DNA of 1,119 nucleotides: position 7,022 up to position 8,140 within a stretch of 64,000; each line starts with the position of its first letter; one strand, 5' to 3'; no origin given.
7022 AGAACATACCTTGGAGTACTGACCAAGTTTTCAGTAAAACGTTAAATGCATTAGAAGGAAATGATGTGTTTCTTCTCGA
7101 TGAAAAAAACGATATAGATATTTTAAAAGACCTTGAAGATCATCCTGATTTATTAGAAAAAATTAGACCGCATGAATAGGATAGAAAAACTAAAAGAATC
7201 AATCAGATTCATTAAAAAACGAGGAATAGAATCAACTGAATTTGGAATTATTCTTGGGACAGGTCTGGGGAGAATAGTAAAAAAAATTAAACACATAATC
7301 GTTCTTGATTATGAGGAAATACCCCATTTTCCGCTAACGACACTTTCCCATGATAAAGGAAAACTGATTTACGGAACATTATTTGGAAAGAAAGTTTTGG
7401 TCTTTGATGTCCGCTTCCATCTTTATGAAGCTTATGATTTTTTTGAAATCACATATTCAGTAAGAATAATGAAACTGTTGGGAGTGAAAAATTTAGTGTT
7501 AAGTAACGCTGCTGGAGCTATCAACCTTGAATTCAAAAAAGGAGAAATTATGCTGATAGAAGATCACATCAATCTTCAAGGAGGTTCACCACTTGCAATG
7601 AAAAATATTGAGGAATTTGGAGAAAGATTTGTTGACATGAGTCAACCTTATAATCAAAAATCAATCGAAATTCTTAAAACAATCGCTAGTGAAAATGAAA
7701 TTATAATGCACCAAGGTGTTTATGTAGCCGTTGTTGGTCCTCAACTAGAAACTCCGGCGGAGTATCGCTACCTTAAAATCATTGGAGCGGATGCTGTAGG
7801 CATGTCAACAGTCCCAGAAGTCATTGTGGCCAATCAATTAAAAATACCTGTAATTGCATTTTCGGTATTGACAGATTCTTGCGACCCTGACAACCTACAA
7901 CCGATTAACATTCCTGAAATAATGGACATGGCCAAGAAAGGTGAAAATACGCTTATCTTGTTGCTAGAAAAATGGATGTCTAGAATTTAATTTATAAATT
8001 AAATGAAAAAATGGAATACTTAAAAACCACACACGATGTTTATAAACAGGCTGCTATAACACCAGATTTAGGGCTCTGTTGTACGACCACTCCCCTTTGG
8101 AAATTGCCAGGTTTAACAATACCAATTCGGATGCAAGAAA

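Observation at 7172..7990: PNP-family phosphorylase with an Asn-to-Asp base-specificity switch inside the arsenic operon: candidate for the missing adenine-removal step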

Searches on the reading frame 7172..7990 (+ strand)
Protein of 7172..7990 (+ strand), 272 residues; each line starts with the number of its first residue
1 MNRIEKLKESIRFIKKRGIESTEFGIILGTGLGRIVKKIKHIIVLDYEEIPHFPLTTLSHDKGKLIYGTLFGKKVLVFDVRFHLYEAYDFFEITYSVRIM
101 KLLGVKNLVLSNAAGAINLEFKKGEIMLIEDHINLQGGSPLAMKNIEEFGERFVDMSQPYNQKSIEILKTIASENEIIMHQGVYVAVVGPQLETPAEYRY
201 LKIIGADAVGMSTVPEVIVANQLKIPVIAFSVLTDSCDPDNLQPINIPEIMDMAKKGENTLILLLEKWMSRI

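Call 3: search_protein_families(library=ncbifam, proteins=[window:7172-7990:+], max_evalue=0.00001)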
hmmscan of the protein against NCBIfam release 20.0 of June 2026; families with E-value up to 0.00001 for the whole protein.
window:7172-7990:+ (272 aa): 11 families
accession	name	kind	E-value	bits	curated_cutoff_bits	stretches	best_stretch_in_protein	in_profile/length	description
NF006054.0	PRK08202.1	equivalog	2.4e-93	312.6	218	1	3-271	4-273/274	purine-nucleoside phosphorylase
TIGR01700.1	PNPH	equivalog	5.1e-82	275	293.35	1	24-265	2-244/249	purine nucleoside phosphorylase I, inosine and guanosine-specific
TIGR01697.1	PNPH-PUNA-XAPA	subfamily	1.6e-81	273.3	197.1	1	24-267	2-244/247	inosine/guanosine/xanthosine phosphorylase family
TIGR01698.1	PUNP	equivalog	2.2e-57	194.3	302.6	1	24-266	2-241/245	purine-nucleoside phosphorylase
TIGR01699.1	XAPA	equivalog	1.6e-50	172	370.9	1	26-237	4-215/248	xanthosine phosphorylase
TIGR01694.1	MTAP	equivalog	1.2e-22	80.5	274.85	1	81-266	50-235/240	S-methyl-5'-thioadenosine phosphorylase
NF006599.0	PRK09136.1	equivalog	1.1e-19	70.6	223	1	56-267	28-242/247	S-methyl-5'-thioinosine phosphorylase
NF006334.0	PRK08564.1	equivalog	1.7e-19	70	382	1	62-271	40-249/267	S-methyl-5'-thioadenosine phosphorylase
NF006492.0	PRK08931.1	equivalog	4.7e-13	49.2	437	1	64-251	38-226/291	S-methyl-5'-thioadenosine phosphorylase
NF005876.0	PRK07823.1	equivalog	1.7e-11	43.7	306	1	78-235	52-207/267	S-methyl-5'-thioadenosine phosphorylase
NF005657.0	PRK07432.1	equivalog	1.7e-10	40.5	453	1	23-235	5-212/291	S-methyl-5'-thioadenosine phosphorylase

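Call 4: search_protein_families(library=pfam, proteins=[window:7172-7990:+], max_evalue=0.00001)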
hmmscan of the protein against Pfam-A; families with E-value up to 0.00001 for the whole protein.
window:7172-7990:+ (272 aa): 1 family
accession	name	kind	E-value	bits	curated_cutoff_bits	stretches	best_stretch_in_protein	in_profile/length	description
PF01048.26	PNP_UDP_1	-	4.4e-42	144.5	25.1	1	24-266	2-229/233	Phosphorylase superfamily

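Call 5: search_solved_structures(query=window:7172-7987:+, max_evalue=0.00001, show_alignments=5)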
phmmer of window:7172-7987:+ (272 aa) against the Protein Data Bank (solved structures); distinct sequences matched with E-value up to 0.00001: 53.
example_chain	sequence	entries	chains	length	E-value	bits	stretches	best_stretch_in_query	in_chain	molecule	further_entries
4lna_A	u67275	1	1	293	9e-74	251.4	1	4-271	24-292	Purine nucleoside phosphorylase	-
4m1e_A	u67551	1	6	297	8e-70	238.5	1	23-271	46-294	Purine nucleoside phosphorylase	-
8swu_A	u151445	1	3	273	8.9e-67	228.5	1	4-266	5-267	Purine nucleoside phosphorylase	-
8swt_A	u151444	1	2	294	3.2e-64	220.1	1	3-262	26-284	Purine nucleoside phosphorylase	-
3la8_A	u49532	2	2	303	5.9e-62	212.7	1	2-236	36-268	Putative purine nucleoside phosphorylase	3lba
4ns1_A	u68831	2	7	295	6.6e-59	202.7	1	9-235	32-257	Purine nucleoside phosphorylase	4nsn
2a0x_A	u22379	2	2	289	6.2e-56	193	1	21-259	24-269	Purine nucleoside phosphorylase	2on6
4ear_A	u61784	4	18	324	6.3e-56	193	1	14-259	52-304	Purine nucleoside phosphorylase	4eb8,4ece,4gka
1m73_E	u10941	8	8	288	1.6e-55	191.6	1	21-259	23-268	PURINE NUCLEOSIDE PHOSPHORYLASE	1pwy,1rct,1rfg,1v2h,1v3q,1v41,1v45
2a0y_A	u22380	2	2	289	1.6e-55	191.6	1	21-259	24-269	Purine nucleoside phosphorylase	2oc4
1pf7_E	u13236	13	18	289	1.6e-55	191.6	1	21-259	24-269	PURINE NUCLEOSIDE PHOSPHORYLASE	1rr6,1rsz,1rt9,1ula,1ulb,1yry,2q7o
2a0w_A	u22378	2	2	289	2.2e-55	191.2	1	21-259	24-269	Purine nucleoside phosphorylase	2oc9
3gb9_A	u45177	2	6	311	2.2e-55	191.2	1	21-259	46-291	Purine nucleoside phosphorylase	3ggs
3phb_E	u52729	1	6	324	2.4e-55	191.1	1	21-259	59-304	Purine nucleoside phosphorylase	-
1a9q_A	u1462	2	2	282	3e-55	190.8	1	14-261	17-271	PURINE NUCLEOSIDE PHOSPHORYLASE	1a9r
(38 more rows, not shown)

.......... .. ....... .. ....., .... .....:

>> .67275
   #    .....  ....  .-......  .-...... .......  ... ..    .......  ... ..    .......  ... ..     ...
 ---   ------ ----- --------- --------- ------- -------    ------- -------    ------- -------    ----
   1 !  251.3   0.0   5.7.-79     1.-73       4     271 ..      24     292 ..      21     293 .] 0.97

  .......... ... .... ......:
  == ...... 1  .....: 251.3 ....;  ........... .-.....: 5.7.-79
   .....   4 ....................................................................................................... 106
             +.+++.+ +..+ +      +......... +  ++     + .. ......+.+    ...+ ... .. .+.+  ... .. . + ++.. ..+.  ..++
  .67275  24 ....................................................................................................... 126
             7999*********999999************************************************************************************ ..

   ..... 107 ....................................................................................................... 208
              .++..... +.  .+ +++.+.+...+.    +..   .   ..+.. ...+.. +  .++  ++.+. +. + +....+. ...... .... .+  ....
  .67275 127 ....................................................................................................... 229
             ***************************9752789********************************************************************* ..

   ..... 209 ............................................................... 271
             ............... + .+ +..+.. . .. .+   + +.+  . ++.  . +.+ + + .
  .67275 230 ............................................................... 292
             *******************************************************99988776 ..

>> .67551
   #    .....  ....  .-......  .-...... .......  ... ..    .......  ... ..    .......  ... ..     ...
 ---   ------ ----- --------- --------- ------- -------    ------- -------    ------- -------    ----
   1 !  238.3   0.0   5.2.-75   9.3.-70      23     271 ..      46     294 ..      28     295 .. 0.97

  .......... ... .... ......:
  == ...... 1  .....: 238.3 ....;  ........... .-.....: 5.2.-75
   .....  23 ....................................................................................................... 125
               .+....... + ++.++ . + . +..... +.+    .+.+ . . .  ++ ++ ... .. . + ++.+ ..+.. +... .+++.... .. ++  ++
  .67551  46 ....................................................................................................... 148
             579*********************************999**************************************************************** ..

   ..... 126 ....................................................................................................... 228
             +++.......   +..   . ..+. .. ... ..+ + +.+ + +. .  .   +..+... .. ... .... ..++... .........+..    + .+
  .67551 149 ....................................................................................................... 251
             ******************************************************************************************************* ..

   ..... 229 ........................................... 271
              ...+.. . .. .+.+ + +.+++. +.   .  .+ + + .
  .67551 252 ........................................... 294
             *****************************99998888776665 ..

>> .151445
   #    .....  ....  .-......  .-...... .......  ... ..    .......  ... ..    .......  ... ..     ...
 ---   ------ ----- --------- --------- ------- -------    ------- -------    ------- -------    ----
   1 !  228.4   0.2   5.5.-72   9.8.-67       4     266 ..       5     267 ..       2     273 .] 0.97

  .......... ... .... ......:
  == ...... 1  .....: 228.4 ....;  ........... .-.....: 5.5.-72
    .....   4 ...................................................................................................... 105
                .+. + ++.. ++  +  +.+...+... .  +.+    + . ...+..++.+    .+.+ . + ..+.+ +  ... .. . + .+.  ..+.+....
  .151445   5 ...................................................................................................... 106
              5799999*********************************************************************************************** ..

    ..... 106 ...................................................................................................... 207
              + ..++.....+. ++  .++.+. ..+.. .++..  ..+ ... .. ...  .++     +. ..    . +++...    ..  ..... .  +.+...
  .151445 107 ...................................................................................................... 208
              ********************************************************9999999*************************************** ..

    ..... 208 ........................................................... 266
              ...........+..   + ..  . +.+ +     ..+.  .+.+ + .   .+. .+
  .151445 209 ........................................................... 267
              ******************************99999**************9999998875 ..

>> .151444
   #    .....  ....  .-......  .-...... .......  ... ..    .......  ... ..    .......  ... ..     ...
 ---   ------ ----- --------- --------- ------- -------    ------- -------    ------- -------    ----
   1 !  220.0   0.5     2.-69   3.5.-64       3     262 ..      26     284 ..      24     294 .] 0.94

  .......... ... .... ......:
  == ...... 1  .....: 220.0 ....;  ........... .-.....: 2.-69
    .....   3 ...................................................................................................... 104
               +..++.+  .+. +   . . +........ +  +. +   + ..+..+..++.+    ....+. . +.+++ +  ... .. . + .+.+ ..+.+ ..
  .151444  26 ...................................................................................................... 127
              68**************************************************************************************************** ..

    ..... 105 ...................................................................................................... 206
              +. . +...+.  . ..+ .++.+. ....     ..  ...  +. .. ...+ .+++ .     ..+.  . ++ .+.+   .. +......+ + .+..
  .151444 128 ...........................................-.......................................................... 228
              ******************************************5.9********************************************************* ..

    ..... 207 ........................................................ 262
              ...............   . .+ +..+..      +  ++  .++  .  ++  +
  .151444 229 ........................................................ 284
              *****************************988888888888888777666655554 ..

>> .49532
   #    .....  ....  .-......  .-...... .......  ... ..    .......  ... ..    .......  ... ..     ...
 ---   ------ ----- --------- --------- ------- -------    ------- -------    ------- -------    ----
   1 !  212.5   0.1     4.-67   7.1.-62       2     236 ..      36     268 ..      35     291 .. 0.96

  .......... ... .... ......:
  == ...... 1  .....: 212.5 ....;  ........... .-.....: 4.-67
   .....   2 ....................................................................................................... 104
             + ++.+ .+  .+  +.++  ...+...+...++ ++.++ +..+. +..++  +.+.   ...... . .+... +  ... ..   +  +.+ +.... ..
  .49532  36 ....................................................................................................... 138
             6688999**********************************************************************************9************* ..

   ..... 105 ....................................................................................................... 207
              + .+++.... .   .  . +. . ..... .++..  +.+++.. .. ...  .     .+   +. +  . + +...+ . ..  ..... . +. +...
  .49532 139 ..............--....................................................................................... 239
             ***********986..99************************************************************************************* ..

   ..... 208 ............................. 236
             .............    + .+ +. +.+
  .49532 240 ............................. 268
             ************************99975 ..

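Call 8: find_homologous_proteins(query=window:7172-7987:+, max_evalue=1e-20)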
Query window:7172-7987:+ (272 aa): 8000 proteins with E <= 1e-20 among 8000 candidates; the best 120 are listed.
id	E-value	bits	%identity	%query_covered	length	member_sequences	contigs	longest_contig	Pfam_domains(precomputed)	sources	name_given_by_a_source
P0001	2.1e-155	534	90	100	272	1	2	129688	PF01048.27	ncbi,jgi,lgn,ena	-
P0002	7.6e-155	532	90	100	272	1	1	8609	PF01048.27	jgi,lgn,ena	-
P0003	1.1e-154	531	90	100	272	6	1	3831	PF01048.27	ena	-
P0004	6.7e-154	529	90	100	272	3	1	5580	PF01048.27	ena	-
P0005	1.8e-153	527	90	100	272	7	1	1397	PF01048.27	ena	-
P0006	6.5e-153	526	90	100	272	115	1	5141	PF01048.27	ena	-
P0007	1.0e-150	518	88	100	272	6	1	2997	PF01048.27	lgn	-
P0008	4.5e-113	395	66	99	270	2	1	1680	PF01048.27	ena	-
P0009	2.5e-110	386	68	99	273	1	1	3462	PF01048.27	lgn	-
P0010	3.2e-109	382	64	97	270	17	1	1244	PF01048.27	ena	-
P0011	1.1e-107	377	65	99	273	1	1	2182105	PF01048.27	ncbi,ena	-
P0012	5.4e-107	375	63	100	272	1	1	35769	PF01048.27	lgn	-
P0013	7.0e-107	375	64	99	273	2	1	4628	PF01048.27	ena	-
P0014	2.2e-106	373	63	99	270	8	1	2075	PF01048.27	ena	-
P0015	2.6e-106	373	62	99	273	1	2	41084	PF01048.27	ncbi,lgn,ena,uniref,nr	ncbi:purine-nucleoside phosphorylase [Maribacter sp.]|uniref:purine-nucleoside phosphorylase n=1 Tax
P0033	1.3e-104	367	60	99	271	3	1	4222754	PF01048.27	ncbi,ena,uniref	ncbi:purine-nucleoside phosphorylase [Flagellimonas sp.]|uniref:purine-nucleoside phosphorylase n=1 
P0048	4.7e-104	366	60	99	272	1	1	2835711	PF01048.27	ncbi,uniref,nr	ncbi:purine-nucleoside phosphorylase [Nonlabens tegetincola]|uniref:purine-nucleoside phosphorylase 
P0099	3.9e-103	363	60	98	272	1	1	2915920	PF01048.27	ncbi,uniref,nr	ncbi:purine-nucleoside phosphorylase [Nonlabens marinus]|uniref:Purine nucleoside phosphorylase n=1 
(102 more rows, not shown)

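Call 9: find_encoding_contigs(protein=P0011, flank=10000, max_places=3)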
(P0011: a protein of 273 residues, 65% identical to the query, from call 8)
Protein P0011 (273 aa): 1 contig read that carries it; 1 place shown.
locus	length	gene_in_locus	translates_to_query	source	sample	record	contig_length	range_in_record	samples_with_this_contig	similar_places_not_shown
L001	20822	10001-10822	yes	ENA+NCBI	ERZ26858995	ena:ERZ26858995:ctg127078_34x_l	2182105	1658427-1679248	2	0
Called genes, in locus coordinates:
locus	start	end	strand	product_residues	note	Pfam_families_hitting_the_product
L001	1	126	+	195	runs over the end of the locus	PF00677:Lum_binding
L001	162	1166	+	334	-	PF00154:RecA_N, PF06745:ATPase (weak), PF08423:Rad51, PF13481:AAA_25 (faint), PF21096:RecA_C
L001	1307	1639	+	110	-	-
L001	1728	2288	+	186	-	-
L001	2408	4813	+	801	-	PF13620:CarboxypepD_reg, PF13715:CarbopepD_reg_2, PF07715:Plug, PF00593:TonB_dep_Rec_b-barrel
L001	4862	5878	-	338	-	PF14281:PDDEXK_4 (weak)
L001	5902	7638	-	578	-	PF00664:ABC_membrane, PF00005:ABC_tran, PF02463:SMC_N (faint)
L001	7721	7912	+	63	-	-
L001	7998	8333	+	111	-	PF02627:CMD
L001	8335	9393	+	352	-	PF04055:Radical_SAM, PF12345:DUF3641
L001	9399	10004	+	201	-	PF09837:DUF2064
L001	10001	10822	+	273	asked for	PF01048:PNP_UDP_1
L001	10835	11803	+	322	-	PF01209:Ubie_methyltran, PF13847:Methyltransf_31, PF08241:Methyltransf_11, PF08242:Methyltransf_12 (faint), PF13649:Methyltransf_25, PF20922:Anamorsin_N (weak)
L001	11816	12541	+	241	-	PF04784:DUF547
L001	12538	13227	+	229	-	PF00535:Glycos_transf_2, PF10111:Glyco_tranf_2_2 (faint)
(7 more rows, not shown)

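Call 10: find_encoding_contigs(protein=P0033, flank=10000, max_places=3)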
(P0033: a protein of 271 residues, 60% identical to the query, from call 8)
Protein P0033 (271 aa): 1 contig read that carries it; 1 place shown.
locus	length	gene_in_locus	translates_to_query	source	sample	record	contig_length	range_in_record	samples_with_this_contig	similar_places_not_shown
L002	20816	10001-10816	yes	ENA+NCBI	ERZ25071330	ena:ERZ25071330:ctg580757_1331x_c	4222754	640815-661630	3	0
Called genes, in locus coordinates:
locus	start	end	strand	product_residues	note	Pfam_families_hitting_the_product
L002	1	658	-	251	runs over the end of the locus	PF02586:SRAP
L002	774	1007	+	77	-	-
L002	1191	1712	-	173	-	-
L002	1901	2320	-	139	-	-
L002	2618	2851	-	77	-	PF13560:HTH_31 (weak), PF12844:HTH_19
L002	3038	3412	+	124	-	-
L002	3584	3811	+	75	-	-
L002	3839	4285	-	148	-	-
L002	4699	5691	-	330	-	PF00044:Gp_dh_N, PF02800:Gp_dh_C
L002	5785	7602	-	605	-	PF00224:PK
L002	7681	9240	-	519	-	PF00251:Glyco_hydro_32N, PF08244:Glyco_hydro_32C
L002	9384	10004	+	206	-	PF01983:CofC (weak), PF09837:DUF2064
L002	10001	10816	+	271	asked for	PF01048:PNP_UDP_1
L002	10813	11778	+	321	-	PF01209:Ubie_methyltran, PF13847:Methyltransf_31, PF08241:Methyltransf_11, PF13649:Methyltransf_25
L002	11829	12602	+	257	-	PF04784:DUF547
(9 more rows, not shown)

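Call 11: find_encoding_contigs(protein=P0048, flank=10000, max_places=3)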
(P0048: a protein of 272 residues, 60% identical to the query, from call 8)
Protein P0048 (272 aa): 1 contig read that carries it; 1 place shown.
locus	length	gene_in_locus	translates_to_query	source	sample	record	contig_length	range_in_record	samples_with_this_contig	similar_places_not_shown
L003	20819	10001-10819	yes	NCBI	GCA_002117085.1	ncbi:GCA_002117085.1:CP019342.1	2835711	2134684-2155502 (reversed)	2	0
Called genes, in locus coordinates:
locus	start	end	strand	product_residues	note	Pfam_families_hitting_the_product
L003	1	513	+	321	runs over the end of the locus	PF00890:FAD_binding_2 (faint), PF01134:GIDA (faint), PF01266:DAO (faint), PF01946:Thi4 (faint), PF03486:HI0933_like (faint), PF07992:Pyr_redox_2, PF13738:Pyr_redox_3, PF00070:Pyr_redox (weak), +4 more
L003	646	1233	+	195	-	PF01914:MarC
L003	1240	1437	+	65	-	-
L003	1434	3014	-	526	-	PF22694:CtpB_N-like (weak), PF13180:PDZ_2, PF17820:PDZ_6 (weak), PF03572:Peptidase_S41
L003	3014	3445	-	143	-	PF00383:dCMP_cyt_deam_1, PF14437:MafB19-deam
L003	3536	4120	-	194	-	PF13795:HupE_UreJ_2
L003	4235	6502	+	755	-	PF07719:TPR_2 (faint), PF13374:TPR_10 (faint), PF13424:TPR_12, PF00512:HisKA, PF02518:HATPase_c, PF00072:Response_reg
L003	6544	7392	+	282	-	PF00398:RrnaAD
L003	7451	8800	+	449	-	PF14841:FliG_M (faint), PF03448:MgtE_N, PF00571:CBS, PF01769:MgtE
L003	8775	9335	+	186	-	-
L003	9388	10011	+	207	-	PF09837:DUF2064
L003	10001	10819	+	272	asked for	PF01048:PNP_UDP_1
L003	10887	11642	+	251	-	PF04784:DUF547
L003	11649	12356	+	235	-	PF00535:Glycos_transf_2, PF10111:Glyco_tranf_2_2 (faint)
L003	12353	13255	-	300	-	PF00005:ABC_tran, PF13604:AAA_30 (faint), PF13304:AAA_21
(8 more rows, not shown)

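Call 17: find_encoding_contigs(protein=window:7172-7990:+, flank=10000, max_places=3)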
Protein window:7172-7990:+ (272 aa): 22 contigs read that carry it; 3 places shown.
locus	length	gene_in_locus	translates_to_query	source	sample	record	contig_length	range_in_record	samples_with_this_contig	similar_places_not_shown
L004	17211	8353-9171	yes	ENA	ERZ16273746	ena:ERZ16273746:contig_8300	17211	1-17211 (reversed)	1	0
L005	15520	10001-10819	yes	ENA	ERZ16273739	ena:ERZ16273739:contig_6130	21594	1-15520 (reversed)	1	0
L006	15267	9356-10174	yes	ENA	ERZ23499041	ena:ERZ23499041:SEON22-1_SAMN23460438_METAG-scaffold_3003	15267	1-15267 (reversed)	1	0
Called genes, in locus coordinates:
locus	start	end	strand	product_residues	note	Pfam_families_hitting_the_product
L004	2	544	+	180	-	?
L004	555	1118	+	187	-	PF00117:GATase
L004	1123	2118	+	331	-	PF02885:Glycos_trans_3N, PF00591:Glycos_transf_3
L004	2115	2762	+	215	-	PF00218:IGPS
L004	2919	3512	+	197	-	PF00697:PRAI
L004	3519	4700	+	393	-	PF00291:PALP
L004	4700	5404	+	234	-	PF00290:Trp_syntA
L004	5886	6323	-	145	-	PF12345:DUF3641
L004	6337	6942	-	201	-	PF04055:Radical_SAM (weak)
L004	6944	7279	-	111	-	PF02627:CMD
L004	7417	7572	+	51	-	-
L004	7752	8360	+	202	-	PF01983:CofC (weak), PF09837:DUF2064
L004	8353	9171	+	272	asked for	PF01048:PNP_UDP_1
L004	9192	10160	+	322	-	PF01209:Ubie_methyltran, PF13847:Methyltransf_31, PF08241:Methyltransf_11, PF08242:Methyltransf_12 (weak), PF13649:Methyltransf_25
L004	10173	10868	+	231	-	PF04784:DUF547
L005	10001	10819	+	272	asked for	PF01048:PNP_UDP_1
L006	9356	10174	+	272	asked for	PF01048:PNP_UDP_1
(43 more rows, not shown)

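Call 37: predict_structure(alignment_id=A1)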
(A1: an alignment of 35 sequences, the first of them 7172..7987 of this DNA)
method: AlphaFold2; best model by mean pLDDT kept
length: 272 residues; sequences in the alignment: 35
mean_pLDDT: 88.6   pTM: 0.89
mean pLDDT of the five models: 88.6, 85.9, 85.8, 85.2, 83.6
residues with pLDDT >= 90: 183; 70-90: 61; 50-70: 27; < 50: 1
segments of 3 or more residues with pLDDT < 50: none
pLDDT, mean of each block of 10 residues (from residue 1): 88 96 92 89 92 70 88 93 63 91 96 95 97 77 64 84 98 98 87 86 96 89 95 94 88 92 97 92
secondary structure, 60 per line:
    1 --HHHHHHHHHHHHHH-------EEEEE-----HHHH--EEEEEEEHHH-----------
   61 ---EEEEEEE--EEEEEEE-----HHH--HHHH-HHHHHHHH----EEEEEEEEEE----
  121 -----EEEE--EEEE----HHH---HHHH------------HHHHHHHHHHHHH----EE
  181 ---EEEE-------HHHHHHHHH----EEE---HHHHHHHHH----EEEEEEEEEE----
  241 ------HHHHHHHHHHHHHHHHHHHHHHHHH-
elements in order: H3-16 E24-28 H34-37 E40-46 E64-70 E73-79 H90-93 H95-102 E107-116 E126-129 E132-135 H146-149 H162-174 E184-187 H195-203 E208-210 H214-222 E227-236 H247-271
